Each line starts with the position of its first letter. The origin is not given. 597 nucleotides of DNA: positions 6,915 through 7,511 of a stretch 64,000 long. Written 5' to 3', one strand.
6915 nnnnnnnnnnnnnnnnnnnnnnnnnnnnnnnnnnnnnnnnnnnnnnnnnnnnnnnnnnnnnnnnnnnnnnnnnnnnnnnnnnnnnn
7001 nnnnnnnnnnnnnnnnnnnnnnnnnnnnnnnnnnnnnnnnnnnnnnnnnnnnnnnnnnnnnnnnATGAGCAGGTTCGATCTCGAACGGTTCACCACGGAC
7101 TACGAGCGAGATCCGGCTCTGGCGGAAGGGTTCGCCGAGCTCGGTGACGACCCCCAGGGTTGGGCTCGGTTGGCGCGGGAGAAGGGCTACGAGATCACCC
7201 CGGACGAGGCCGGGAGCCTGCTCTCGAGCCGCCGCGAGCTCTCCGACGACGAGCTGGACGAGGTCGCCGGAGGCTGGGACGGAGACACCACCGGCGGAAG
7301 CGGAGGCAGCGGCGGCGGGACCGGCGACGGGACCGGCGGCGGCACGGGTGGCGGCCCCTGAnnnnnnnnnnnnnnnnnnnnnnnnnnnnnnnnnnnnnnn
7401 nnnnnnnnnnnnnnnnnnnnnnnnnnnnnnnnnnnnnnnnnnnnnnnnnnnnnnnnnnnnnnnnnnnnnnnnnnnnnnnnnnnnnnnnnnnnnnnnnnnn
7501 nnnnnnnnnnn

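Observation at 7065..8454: Nif11-leader precursor with Trp-initiated, Gly-rich core next to an unknown protein with a five-fold strand-hairpin/helix repeat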

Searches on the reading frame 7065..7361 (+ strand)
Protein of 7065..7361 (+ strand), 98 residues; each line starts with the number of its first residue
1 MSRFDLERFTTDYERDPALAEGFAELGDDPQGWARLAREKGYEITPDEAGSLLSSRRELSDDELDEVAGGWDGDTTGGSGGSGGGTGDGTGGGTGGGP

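Call 3: search_protein_families(library=pfam, proteins=[window:7065-7361:+], max_evalue=0.1)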
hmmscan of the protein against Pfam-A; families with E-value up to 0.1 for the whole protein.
window:7065-7361:+ (98 aa): 2 families
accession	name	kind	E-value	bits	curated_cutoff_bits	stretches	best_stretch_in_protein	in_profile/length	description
PF07862.16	Nif11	-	4.4e-08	33.7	23.8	1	1-48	1-47/48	Nif11 domain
PF04604.19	L_biotic_typeA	-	0.02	15.2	21.7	1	55-73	11-29/50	Type-A lantibiotic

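Call 4: search_protein_families(library=ncbifam, proteins=[window:7065-7361:+], max_evalue=0.1)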
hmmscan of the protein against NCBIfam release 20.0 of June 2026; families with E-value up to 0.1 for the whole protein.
window:7065-7361:+ (98 aa): 3 families
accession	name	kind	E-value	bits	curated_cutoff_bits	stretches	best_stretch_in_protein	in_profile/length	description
TIGR03798.1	leader_Nif11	subfamily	1.4e-09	38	32.3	1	1-70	1-68/68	Nif11-like leader peptide family RiPP precursor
TIGR04495.1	RiPP_XyeA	equivalog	0.023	14.9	33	1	55-71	23-39/50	XyeA family cyclophane-containing RiPP triceptide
NF038399.1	NH_RiPP_Os17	domain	0.041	14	40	1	25-58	19-50/63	Os1348 family NHLP clan protein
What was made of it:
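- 7065..7274 (+): Nif11-type leader of the precursor (70 aa). It has an N-terminal structured part, an acidic region with the L(X)4L motif (LSDDEL), and ends in VAGG. PF07862 at 33.7 bits and TIGR03798 at 38.0 bits, both above their cut-offs (calls 3, 4).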

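Call 71: find_homologous_proteins(query=window:7065-7361:+, max_evalue=0.001)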
Query window:7065-7361:+ (98 aa): 12 proteins with E <= 0.001 among 1855 candidates.
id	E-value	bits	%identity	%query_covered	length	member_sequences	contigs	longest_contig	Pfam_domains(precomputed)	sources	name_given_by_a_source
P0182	1.1e-54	201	100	100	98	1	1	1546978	PF07862.17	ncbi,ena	-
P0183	1.7e-40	156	85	72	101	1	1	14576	PF07862.17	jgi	jgi:predicted ribosomally synthesized peptide with nif11-like leader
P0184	9.0e-32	128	71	69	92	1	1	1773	PF07862.17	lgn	-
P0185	2.6e-31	126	73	68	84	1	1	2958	PF07862.17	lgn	-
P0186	8.4e-29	118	71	69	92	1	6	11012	PF07862.17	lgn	-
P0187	8.3e-28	115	68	69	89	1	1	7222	PF07862.17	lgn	-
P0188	5.5e-27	112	65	69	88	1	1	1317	PF07862.17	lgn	-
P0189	9.8e-21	92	57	69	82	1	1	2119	PF07862.17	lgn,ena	-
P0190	2.9e-11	62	40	84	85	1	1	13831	PF07862.17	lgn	-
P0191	1.6e-8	53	48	88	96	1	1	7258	PF07862.17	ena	-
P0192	1.0e-6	47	39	71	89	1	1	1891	-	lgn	-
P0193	1.4e-4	40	42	71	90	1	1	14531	PF07862.17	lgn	-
